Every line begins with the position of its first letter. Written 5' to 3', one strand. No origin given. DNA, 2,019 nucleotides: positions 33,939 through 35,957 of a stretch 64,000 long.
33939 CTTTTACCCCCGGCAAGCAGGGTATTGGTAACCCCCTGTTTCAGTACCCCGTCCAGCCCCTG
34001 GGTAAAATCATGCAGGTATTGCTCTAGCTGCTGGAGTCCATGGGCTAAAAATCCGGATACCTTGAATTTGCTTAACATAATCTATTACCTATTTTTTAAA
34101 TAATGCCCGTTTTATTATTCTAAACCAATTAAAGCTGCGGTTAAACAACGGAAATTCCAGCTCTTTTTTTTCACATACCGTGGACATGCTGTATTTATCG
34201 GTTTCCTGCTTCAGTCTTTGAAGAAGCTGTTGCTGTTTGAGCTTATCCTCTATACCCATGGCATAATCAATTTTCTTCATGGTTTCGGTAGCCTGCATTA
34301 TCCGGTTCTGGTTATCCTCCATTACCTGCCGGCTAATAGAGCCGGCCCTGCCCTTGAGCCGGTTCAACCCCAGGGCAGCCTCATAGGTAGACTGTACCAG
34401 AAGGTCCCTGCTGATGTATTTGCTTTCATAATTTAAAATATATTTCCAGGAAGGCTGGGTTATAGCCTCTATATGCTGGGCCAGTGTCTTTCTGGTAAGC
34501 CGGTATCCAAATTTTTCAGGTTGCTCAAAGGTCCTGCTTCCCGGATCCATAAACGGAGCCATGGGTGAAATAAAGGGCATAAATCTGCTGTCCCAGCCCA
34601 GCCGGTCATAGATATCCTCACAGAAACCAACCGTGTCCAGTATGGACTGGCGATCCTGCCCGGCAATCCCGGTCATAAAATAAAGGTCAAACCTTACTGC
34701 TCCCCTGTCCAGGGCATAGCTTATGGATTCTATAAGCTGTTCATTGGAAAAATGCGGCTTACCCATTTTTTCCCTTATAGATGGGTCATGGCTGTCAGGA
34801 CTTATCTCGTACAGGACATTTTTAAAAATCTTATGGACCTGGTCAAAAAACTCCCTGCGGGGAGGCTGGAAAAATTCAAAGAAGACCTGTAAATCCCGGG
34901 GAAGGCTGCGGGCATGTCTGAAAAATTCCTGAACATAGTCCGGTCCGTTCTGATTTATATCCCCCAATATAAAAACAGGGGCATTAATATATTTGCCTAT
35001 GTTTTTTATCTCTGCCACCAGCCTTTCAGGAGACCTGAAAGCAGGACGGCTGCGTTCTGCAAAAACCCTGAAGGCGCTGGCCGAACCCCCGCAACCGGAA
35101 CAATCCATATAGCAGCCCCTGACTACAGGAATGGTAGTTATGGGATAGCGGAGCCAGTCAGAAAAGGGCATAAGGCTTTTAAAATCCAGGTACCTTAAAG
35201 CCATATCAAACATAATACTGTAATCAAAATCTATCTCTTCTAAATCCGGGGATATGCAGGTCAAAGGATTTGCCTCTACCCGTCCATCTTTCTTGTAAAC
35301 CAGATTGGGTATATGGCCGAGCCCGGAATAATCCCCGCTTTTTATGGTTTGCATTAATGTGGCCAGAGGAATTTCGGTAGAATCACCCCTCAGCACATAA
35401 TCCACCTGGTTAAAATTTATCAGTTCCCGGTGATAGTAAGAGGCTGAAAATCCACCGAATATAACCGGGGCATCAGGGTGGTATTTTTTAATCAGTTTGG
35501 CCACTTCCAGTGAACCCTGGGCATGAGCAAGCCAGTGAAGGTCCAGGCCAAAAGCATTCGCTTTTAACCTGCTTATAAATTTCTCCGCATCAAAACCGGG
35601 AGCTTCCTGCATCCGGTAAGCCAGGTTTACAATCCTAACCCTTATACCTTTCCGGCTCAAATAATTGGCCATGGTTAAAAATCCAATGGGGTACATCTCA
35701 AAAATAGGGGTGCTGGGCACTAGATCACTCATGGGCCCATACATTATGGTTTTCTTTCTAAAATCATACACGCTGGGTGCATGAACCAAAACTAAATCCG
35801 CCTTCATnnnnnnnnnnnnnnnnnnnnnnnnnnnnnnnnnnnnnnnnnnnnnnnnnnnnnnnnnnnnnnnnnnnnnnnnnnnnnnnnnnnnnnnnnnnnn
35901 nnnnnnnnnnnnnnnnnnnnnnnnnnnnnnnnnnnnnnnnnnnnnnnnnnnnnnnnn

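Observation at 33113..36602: B12-binding radical-SAM enzyme embedded between a DDxxD-less polyprenyl-synthase-like gene and a long-chain polyprenyl diphosphate synthase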

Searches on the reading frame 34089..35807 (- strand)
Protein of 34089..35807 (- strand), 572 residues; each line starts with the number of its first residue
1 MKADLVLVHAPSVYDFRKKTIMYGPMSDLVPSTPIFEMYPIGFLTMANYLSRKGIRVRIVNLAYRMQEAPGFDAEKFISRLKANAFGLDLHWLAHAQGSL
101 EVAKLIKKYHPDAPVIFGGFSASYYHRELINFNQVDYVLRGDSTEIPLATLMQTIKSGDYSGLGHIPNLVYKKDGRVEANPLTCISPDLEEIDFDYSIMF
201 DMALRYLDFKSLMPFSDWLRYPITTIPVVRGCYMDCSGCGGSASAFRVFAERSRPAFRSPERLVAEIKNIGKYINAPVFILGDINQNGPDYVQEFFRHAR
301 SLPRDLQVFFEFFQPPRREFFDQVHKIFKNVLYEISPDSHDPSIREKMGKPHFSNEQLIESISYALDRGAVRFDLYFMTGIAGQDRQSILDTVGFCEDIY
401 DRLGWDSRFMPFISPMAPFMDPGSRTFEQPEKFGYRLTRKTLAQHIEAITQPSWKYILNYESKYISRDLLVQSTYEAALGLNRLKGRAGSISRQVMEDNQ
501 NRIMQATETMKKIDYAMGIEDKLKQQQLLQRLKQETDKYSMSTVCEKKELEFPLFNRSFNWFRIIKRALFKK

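Call 3: search_protein_families(library=pfam, proteins=[window:34089-35807:-], max_evalue=0.01)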
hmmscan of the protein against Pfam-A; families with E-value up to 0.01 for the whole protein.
window:34089-35807:- (572 aa): 2 families
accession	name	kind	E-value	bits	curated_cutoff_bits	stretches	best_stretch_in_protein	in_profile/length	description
PF02310.24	B12-binding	-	1.9e-12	47.5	32.1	1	36-145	10-115/121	B12 binding domain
PF04055.27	Radical_SAM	-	5e-11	43.5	29.5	1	226-395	1-165/166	Radical SAM superfamily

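Call 4: search_protein_families(library=ncbifam, proteins=[window:34089-35807:-], max_evalue=0.01)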
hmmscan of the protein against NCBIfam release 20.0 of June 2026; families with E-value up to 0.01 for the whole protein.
window:34089-35807:- (572 aa): 11 families
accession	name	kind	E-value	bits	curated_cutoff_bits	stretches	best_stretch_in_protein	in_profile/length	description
TIGR04190.1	B12_SAM_Ta0216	equivalog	4.2e-183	609.9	500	1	4-536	1-530/554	TIGR04190 family B12-binding domain/radical SAM domain protein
TIGR04367.1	HpnR_B12_rSAM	equivalog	6.3e-13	48.1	650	1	36-284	18-238/490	hopanoid C-3 methylase HpnR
NF038361.1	rSAM_Sden_1168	equivalog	5.1e-11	41.8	575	1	71-269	126-321/560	Sden_1168 family B12-binding radical SAM P-methyltransferase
TIGR02026.1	BchE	equivalog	5.5e-11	42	481.35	1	101-285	81-249/497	magnesium-protoporphyrin IX monomethyl ester anaerobic oxidative cyclase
TIGR04385.1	B12_rSAM_cofa1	equivalog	1e-08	34.8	450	1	37-401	17-366/438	B12 lower ligand biosynthesis radical SAM protein BzaD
NF050148.1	rSAM_ApyD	equivalog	3.8e-08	32.2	750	1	99-271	90-241/645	RiPP biosynthesis radical SAM protein ApyD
TIGR03975.1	rSAM_ocin_1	subfamily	4.5e-08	32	281.85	1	98-322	143-356/606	RiPP maturation radical SAM C-methyltransferase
NF033712.0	B12_rSAM_KedN5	subfamily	2.6e-05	22.6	700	1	101-285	80-250/624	KedN5 family methylcobalamin-dependent radical SAM C-methyltransferase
TIGR04479.1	bcpD_PhpK_rSAM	subfamily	3.8e-05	22.3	600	1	36-198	68-232/504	PhpK family radical SAM P-methyltransferase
TIGR04013.1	B12_SAM_MJ_1487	hypoth_equivalog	9.3e-05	21.4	251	1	101-313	58-243/382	TIGR04013 family B12-binding domain/radical SAM domain-containing protein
TIGR04072.2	rSAM_ladder_B12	equivalog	0.00056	18.7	360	0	37-160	15-145/443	lipid biosynthesis B12-binding/radical SAM protein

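Call 7: find_encoding_contigs(protein=window:34089-35807:-, flank=10000, max_places=6)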
Protein window:34089-35807:- (572 aa): no gene with exactly this product is on record in the collection.

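Call 8: find_homologous_proteins(query=window:34089-35807:-, max_evalue=1e-10)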
Query window:34089-35807:- (572 aa): 7086 proteins with E <= 1e-10 among 8000 candidates; the best 120 are listed.
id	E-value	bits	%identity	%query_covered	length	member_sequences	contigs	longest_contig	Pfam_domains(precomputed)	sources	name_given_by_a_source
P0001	0.0e+0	1311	100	99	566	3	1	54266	PF04055.28,PF02310.25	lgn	-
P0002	0.0e+0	1017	76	100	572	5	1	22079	PF04055.28,PF02310.25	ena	-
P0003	1.8e-289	979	72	100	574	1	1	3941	PF04055.28,PF02310.25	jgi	-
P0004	1.0e-278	944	71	100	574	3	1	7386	PF04055.28,PF02310.25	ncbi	-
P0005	3.1e-274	929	69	100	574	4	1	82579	PF04055.28,PF02310.25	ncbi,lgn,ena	-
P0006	3.6e-269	912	68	99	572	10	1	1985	PF04055.28,PF02310.25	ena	-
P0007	3.3e-268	909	69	99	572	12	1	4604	PF04055.28,PF02310.25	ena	-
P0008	3.1e-267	906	68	100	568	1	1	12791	PF04055.28,PF02310.25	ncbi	-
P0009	4.0e-266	902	66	100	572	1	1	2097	PF04055.28,PF02310.25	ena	-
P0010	1.8e-265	900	67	99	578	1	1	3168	PF04055.28,PF02310.25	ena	-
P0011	7.8e-265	898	67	99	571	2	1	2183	PF04055.28,PF02310.25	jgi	-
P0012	1.2e-264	897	69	99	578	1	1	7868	PF04055.28,PF02310.25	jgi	-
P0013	1.5e-264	897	66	99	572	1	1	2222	PF04055.28,PF02310.25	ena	-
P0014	4.1e-264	895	67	100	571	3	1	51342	PF04055.28,PF02310.25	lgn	-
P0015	3.0e-263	893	67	99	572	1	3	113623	PF04055.28,PF02310.25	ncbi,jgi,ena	-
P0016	3.0e-263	893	67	99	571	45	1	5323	PF04055.28,PF02310.25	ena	-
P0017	4.6e-263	892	68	100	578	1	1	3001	PF04055.28,PF02310.25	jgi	jgi:B12-binding domain/radical SAM domain protein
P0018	5.4e-262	888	66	99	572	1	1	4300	PF04055.28,PF02310.25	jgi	jgi:B12-binding domain/radical SAM domain protein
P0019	6.1e-262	888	67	99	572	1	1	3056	PF04055.28,PF02310.25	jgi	-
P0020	6.1e-262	888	68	99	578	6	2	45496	PF04055.28,PF02310.25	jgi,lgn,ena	-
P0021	1.3e-261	887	66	99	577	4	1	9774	PF04055.28,PF02310.25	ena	-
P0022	2.4e-261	886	66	99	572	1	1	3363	PF04055.28,PF02310.25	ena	-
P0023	3.7e-261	886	66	100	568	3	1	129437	PF04055.28,PF02310.25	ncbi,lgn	-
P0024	5.1e-261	885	67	99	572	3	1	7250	PF04055.28,PF02310.25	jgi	-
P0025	6.8e-261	885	66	99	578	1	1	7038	PF04055.28,PF02310.25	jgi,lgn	-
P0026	1.0e-260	884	66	99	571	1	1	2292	PF04055.28,PF02310.25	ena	-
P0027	2.4e-260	883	66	99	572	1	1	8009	PF04055.28,PF02310.25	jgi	-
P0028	3.0e-260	883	67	99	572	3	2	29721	PF04055.28,PF02310.25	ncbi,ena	-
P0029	1.2e-259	881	67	99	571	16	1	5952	PF04055.28,PF02310.25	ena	-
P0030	3.6e-259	879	66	99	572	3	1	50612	PF04055.28,PF02310.25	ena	-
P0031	8.4e-259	878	66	99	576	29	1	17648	PF04055.28,PF02310.25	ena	-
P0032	3.0e-258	876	67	100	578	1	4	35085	PF04055.28,PF02310.25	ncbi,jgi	jgi:B12-binding domain/radical SAM domain protein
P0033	9.6e-257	871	66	100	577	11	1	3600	PF04055.28,PF02310.25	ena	-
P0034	4.3e-256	869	65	100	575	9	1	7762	PF04055.28,PF02310.25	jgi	jgi:B12-binding domain/radical SAM domain protein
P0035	4.3e-256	869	66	99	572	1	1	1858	PF04055.28,PF02310.25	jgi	-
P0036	4.8e-255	866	64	100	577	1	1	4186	PF04055.28,PF02310.25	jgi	-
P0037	6.3e-255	865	64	100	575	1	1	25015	PF04055.28,PF02310.25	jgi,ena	-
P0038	8.9e-255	865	64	100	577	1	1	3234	PF04055.28,PF02310.25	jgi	-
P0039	9.0e-255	865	64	100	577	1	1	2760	PF04055.28,PF02310.25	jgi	-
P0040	2.1e-254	863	63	100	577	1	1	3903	PF04055.28,PF02310.25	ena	-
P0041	5.8e-254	862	63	100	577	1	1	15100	PF04055.28,PF02310.25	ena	-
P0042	3.3e-253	859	63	100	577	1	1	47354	PF04055.28,PF02310.25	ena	-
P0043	4.0e-253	859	64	100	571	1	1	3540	PF04055.28,PF02310.25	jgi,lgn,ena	-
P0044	6.3e-253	859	63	100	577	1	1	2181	PF04055.28,PF02310.25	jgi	jgi:Fe-S oxidoreductase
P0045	1.4e-252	857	65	99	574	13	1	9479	PF04055.28,PF02310.25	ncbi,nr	ncbi:MAG: TIGR04190 family B12-binding domain/radical SAM domain protein [Actinomycetia bacterium]|n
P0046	1.6e-251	854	64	99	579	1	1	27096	PF04055.28,PF02310.25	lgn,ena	-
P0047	4.1e-251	853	63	100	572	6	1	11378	PF04055.28,PF02310.25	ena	-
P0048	3.3e-250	850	63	100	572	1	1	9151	PF04055.28,PF02310.25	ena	-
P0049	5.9e-250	849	63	100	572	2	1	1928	PF04055.28,PF02310.25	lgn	-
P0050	6.5e-250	849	64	100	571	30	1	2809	PF04055.28,PF02310.25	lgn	-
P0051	9.0e-250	848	63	100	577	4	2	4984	PF04055.28,PF02310.25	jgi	jgi:B12-binding domain/radical SAM domain protein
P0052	1.0e-249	848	64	98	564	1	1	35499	PF04055.28,PF02310.25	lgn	-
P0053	3.7e-249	846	62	100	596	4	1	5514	PF04055.28,PF02310.25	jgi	-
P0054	4.7e-249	846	63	99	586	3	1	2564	PF04055.28,PF02310.25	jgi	jgi:B12-binding domain/radical SAM domain protein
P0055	4.9e-249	846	63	100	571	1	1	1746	PF04055.28,PF02310.25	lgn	-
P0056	5.9e-249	845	63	99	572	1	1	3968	PF04055.28,PF02310.25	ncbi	-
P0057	6.8e-249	845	63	100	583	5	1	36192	PF04055.28,PF02310.25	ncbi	-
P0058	1.0e-248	845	63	100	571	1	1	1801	PF04055.28,PF02310.25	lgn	-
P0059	2.3e-248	843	63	100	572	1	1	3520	PF04055.28,PF02310.25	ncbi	-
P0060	3.9e-248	843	62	99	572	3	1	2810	PF04055.28,PF02310.25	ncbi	-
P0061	9.1e-248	841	63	100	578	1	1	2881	PF04055.28,PF02310.25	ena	-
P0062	1.2e-246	838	61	75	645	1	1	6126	PF04055.28,PF02310.25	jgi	jgi:B12-binding domain/radical SAM domain protein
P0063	2.1e-246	837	62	100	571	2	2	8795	PF04055.28,PF02310.25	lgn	-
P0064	2.2e-246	837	61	100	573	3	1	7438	PF04055.28,PF02310.25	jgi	-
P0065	2.4e-246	837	62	100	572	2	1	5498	PF04055.28,PF02310.25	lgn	-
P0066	1.9e-245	834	61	100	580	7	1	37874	PF04055.28,PF02310.25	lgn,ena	-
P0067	3.9e-245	833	63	99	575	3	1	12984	PF04055.28,PF02310.25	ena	-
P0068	4.0e-245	833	63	99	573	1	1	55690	PF04055.28,PF02310.25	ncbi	-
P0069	3.4e-244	830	58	100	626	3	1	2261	PF04055.28,PF02310.25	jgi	jgi:B12-binding domain/radical SAM domain protein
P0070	1.0e-243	828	62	100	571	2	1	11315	PF04055.28,PF02310.25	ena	-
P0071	1.4e-243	828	61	100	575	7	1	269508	PF04055.28,PF02310.25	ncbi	-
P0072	2.1e-243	827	62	100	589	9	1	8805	PF04055.28,PF02310.25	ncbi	-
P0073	2.7e-243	827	60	100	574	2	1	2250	PF04055.28,PF02310.25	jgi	jgi:B12-binding domain/radical SAM domain protein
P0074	6.0e-243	826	62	99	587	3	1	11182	PF04055.28,PF02310.25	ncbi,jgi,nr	ncbi:MAG: TIGR04190 family B12-binding domain/radical SAM domain protein [Actinobacteria bacterium]|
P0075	7.7e-243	825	62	100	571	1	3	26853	PF04055.28,PF02310.25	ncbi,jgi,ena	ncbi:MAG: TIGR04190 family B12-binding domain/radical SAM domain protein [Actinomycetota bacterium]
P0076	2.2e-242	824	61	72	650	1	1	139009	PF04055.28,PF02310.25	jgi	jgi:B12-binding domain/radical SAM domain protein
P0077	9.4e-242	822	61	100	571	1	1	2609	PF04055.28,PF02310.25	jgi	jgi:B12-binding domain/radical SAM domain protein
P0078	9.9e-242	822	60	100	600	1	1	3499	PF04055.28,PF02310.25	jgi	jgi:B12-binding domain/radical SAM domain protein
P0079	1.6e-241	821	62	99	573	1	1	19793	PF04055.28,PF02310.25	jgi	jgi:B12-binding domain/radical SAM domain protein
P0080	1.9e-241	821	62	99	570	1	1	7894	PF04055.28,PF02310.25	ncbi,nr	ncbi:MAG: TIGR04190 family B12-binding domain/radical SAM domain protein [Actinobacteria bacterium]|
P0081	5.9e-241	819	61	100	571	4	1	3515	PF04055.28,PF02310.25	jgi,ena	-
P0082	8.9e-241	818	60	100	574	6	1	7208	PF04055.28,PF02310.25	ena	-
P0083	2.7e-240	817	59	100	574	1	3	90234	PF04055.28,PF02310.25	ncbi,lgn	-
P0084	3.5e-240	816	61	99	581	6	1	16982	PF04055.28,PF02310.25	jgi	-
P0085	1.7e-239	814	61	100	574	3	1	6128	PF04055.28,PF02310.25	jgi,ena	-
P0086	2.0e-239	814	61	100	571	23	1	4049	PF04055.28,PF02310.25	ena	-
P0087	1.5e-237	808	59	100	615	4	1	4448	PF04055.28,PF02310.25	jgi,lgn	-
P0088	6.8e-235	799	59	100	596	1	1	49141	PF04055.28,PF02310.25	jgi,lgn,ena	-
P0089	1.2e-234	798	56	99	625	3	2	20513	PF04055.28,PF02310.25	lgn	-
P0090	6.7e-234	796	62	95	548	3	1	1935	PF04055.28,PF02310.25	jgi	jgi:B12-binding domain/radical SAM domain protein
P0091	3.2e-233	793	60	98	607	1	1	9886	PF04055.28,PF02310.25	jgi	jgi:B12-binding domain/radical SAM domain protein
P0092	2.1e-232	791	61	96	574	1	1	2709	PF04055.28,PF02310.25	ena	-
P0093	6.7e-231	786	58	100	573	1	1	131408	PF04055.28,PF02310.25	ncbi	-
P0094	8.0e-231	786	57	99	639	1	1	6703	PF04055.28,PF02310.25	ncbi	-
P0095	2.8e-229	780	63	91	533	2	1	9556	PF04055.28,PF02310.25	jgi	jgi:B12-binding domain/radical SAM domain protein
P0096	8.6e-223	759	61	95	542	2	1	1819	PF04055.28,PF02310.25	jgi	-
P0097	2.2e-186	639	50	100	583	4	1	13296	PF04055.28,PF02310.25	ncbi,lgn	ncbi:MAG: TIGR04190 family B12-binding domain/radical SAM domain protein [Actinomycetota bacterium]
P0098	9.9e-186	637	52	97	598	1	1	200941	PF04055.28,PF02310.25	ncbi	-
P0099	2.2e-185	636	51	99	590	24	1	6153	PF04055.28,PF02310.25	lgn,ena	-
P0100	3.2e-184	632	51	98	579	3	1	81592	PF04055.28,PF02310.25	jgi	-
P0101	9.0e-184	630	50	98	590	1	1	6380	PF04055.28,PF02310.25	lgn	-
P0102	3.3e-183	628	60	80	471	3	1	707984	PF04055.28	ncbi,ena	-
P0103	4.1e-183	628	50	99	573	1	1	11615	PF04055.28,PF02310.25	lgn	-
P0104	8.7e-183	627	51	99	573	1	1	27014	PF04055.28,PF02310.25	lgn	-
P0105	3.9e-182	625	50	97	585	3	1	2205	PF04055.28,PF02310.25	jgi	jgi:B12-binding domain/radical SAM domain protein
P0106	7.3e-182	624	50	100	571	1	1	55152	PF04055.28,PF02310.25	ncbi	-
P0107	1.8e-181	623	50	96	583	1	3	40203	PF04055.28,PF02310.25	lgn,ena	-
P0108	2.7e-181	622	50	99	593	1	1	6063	PF04055.28,PF02310.25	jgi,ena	-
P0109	3.8e-181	622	50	98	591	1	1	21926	PF04055.28,PF02310.25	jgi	jgi:B12-binding domain/radical SAM domain protein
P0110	7.4e-181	621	46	99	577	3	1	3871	PF04055.28,PF02310.25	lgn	-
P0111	9.2e-181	620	50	99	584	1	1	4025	PF04055.28,PF02310.25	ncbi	ncbi:MAG: TIGR04190 family B12-binding domain/radical SAM domain protein [Anaerolineae bacterium]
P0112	9.2e-181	620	50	96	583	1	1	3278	PF04055.28,PF02310.25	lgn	-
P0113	1.0e-180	620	49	99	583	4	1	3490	PF04055.28,PF02310.25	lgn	-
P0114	1.2e-180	620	48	99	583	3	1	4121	PF04055.28,PF02310.25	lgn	-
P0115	1.4e-180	620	50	97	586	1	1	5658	PF04055.28,PF02310.25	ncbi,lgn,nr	ncbi:MAG: TIGR04190 family B12-binding domain/radical SAM domain protein [Chloroflexota bacterium]|n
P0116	1.5e-180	620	48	97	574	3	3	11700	PF04055.28,PF02310.25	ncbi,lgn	ncbi:MAG: TIGR04190 family B12-binding domain/radical SAM domain protein [Actinomycetota bacterium]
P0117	2.4e-180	619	49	99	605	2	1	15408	PF04055.28,PF02310.25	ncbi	-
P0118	4.3e-180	618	49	99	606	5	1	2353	PF04055.28,PF02310.25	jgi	-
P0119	1.0e-179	617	49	97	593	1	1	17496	PF04055.28,PF02310.25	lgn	-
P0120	1.1e-179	617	50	97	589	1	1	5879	PF04055.28,PF02310.25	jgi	jgi:B12-binding domain/radical SAM domain protein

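Call 17: find_encoding_contigs(protein=P0001, flank=10000, max_places=3)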
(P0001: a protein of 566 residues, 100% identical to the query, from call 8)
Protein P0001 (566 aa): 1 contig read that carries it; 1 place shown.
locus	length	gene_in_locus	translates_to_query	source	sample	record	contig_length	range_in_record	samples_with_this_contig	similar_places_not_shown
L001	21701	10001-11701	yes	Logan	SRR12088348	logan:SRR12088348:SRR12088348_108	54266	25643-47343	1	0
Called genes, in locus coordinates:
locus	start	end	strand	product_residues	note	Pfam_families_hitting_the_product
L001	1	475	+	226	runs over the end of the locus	PF02592:Vut_1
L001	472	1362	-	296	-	PF06940:DUF1287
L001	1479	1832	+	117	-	PF12840:HTH_20 (weak), PF01022:HTH_5, PF13601:HTH_34 (faint)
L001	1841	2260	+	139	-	PF01451:LMWPc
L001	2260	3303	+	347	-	PF03773:ArsP_1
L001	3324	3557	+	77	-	PF13192:Thioredoxin_3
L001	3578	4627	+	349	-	PF13593:SBF_like (weak), PF01758:SBF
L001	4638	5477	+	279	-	PF00582:Usp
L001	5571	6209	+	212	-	-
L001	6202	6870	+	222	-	PF02683:DsbD_TM, PF13386:DsbD_2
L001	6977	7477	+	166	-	PF03773:ArsP_1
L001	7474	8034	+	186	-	PF03773:ArsP_1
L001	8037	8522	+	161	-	-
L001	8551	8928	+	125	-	PF03551:PadR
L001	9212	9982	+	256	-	-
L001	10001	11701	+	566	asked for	PF02310:B12-binding, PF04055:Radical_SAM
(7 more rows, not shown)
